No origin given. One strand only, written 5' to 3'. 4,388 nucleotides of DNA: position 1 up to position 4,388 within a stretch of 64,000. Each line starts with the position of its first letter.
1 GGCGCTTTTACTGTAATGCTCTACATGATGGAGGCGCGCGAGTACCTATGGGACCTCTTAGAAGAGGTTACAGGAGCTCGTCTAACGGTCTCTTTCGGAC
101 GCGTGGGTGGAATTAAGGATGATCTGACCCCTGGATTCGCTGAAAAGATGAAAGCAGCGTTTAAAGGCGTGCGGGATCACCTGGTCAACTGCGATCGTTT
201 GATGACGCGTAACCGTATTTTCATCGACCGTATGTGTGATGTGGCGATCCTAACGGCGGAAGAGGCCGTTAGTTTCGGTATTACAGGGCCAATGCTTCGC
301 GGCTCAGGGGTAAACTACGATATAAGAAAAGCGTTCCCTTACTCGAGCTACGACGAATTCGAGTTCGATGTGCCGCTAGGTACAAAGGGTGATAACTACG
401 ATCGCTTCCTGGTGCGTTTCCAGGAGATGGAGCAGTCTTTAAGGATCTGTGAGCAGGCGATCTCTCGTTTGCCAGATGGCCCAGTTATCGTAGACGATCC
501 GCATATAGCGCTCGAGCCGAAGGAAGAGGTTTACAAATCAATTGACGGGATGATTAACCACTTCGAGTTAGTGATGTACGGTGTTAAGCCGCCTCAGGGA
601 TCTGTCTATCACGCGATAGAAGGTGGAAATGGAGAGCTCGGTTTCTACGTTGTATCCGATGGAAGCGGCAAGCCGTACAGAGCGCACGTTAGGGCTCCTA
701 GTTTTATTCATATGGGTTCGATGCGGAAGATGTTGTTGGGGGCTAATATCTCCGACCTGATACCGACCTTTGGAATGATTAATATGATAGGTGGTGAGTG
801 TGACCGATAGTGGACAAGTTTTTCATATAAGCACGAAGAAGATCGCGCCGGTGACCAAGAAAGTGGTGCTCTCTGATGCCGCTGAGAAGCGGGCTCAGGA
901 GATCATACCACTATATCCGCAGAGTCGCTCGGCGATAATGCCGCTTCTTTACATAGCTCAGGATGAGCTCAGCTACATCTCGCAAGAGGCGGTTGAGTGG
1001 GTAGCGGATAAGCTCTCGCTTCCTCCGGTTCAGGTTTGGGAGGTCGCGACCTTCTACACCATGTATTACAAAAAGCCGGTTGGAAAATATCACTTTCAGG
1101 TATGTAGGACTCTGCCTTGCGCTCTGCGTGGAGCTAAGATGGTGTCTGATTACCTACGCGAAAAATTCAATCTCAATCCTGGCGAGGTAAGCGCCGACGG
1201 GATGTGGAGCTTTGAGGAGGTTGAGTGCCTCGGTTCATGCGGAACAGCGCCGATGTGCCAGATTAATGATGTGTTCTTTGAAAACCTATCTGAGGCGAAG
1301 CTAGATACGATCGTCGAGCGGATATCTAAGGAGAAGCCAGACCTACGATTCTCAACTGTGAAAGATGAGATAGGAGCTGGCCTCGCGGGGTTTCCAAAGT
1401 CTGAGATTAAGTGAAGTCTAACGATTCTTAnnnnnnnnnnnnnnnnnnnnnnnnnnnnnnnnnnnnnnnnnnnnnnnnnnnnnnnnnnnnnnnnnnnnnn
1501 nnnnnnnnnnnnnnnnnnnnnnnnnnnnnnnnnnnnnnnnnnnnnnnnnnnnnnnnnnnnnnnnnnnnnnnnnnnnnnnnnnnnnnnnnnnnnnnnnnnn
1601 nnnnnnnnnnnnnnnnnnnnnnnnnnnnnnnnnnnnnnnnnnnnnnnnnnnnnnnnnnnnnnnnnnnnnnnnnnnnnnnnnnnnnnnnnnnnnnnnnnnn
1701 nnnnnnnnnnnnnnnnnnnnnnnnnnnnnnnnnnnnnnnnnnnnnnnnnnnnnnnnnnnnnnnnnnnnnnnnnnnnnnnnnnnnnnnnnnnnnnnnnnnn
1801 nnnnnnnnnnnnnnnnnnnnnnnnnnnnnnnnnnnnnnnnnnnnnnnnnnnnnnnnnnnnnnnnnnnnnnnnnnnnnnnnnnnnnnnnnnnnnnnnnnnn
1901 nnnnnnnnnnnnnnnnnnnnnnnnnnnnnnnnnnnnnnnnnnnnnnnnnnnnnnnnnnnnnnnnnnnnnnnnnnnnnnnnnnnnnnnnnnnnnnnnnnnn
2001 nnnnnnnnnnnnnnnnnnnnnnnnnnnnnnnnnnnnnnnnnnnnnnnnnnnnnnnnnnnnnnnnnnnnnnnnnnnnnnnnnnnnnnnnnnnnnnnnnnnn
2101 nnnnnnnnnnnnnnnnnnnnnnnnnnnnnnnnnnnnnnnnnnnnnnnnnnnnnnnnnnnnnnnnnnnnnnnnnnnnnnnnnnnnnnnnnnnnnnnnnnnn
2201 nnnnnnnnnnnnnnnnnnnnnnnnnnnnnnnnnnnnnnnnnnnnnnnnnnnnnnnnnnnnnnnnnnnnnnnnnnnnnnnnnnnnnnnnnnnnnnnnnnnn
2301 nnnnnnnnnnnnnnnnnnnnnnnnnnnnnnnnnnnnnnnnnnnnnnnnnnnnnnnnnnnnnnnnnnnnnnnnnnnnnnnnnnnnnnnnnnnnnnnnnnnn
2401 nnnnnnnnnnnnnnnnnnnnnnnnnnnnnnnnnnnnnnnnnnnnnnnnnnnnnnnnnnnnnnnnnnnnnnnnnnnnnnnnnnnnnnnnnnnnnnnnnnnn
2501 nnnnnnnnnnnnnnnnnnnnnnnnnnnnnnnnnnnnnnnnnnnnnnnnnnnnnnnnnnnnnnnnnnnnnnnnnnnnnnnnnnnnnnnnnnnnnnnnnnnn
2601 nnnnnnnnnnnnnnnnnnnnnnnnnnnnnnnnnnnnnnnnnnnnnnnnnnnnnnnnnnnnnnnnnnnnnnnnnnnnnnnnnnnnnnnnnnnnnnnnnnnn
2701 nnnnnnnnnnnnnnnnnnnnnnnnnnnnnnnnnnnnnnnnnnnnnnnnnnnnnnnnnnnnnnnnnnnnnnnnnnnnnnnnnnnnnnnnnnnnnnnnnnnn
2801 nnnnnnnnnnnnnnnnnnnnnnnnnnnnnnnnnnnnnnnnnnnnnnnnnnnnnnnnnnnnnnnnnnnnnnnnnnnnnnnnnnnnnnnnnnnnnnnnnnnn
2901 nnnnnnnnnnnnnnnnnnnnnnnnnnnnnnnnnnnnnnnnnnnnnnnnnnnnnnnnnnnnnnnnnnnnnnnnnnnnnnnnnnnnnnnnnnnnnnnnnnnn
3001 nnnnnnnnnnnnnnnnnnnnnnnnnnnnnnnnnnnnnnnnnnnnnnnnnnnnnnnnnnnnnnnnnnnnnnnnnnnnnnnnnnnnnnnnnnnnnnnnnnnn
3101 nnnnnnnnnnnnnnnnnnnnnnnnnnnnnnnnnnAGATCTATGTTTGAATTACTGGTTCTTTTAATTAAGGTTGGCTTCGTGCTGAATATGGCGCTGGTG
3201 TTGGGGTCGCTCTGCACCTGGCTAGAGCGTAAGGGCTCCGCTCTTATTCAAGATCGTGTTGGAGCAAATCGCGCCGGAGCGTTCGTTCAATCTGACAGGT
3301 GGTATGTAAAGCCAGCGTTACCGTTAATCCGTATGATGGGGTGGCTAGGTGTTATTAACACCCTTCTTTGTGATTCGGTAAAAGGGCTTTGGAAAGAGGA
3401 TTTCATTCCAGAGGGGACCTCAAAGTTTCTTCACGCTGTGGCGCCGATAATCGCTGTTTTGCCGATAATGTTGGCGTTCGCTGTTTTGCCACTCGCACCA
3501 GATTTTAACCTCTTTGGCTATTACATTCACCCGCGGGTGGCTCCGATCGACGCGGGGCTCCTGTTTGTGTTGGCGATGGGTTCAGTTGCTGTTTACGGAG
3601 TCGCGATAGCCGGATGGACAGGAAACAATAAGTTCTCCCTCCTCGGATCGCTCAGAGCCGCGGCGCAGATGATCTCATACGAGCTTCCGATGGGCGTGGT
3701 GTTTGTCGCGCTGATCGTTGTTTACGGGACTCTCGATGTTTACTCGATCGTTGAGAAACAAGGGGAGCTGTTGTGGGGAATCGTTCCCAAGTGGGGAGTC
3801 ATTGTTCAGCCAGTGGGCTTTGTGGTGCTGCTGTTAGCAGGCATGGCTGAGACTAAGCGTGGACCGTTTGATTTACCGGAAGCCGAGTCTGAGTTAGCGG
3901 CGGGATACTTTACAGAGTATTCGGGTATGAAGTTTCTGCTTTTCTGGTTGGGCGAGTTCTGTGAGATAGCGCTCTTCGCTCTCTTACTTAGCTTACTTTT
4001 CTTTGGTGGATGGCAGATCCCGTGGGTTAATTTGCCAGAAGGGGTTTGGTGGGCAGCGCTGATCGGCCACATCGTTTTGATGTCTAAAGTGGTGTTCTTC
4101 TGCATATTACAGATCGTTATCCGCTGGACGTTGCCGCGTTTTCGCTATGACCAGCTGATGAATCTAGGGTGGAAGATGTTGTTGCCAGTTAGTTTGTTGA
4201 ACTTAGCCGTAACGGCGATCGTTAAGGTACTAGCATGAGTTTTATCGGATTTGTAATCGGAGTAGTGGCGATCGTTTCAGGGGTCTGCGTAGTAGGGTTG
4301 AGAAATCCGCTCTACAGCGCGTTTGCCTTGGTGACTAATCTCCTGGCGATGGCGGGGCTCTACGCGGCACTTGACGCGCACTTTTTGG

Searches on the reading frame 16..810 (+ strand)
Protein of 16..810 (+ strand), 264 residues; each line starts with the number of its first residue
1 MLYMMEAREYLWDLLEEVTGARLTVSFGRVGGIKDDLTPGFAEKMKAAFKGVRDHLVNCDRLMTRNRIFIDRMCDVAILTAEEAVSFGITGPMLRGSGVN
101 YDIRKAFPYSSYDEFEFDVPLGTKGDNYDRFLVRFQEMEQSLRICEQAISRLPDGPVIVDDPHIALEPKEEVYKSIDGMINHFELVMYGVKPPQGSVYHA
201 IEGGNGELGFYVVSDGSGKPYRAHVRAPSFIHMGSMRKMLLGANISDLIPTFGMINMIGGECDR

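Call 95: search_protein_families(library=pfam, proteins=[window:16-810:+], max_evalue=0.0001)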
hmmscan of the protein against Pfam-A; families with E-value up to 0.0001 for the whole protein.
window:16-810:+ (264 aa): 1 family
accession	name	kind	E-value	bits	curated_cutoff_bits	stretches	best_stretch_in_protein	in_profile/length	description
PF00346.24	Complex1_49kDa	-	4.2e-103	344.6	24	1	1-264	8-271/271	Respiratory-chain NADH dehydrogenase, 49 Kd subunit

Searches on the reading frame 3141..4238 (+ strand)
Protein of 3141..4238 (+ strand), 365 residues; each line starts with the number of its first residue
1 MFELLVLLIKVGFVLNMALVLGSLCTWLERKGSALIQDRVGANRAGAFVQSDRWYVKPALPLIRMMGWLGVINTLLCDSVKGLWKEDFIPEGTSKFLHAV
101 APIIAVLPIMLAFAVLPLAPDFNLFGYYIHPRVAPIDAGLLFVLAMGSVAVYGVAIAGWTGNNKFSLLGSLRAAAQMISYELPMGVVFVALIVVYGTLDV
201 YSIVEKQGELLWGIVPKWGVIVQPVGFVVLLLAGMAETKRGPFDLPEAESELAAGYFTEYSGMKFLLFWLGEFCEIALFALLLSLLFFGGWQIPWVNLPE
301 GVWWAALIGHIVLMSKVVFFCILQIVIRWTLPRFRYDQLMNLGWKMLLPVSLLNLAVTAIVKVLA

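Call 95: search_protein_families(library=pfam, proteins=[window:3141-4238:+], max_evalue=0.0001)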
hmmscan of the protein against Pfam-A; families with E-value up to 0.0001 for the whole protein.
window:3141-4238:+ (365 aa): 1 family
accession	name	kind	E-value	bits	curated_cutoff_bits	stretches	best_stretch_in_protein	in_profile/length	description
PF00146.26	NADHdh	-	1.9e-97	326.7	27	1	11-359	3-298/298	NADH dehydrogenase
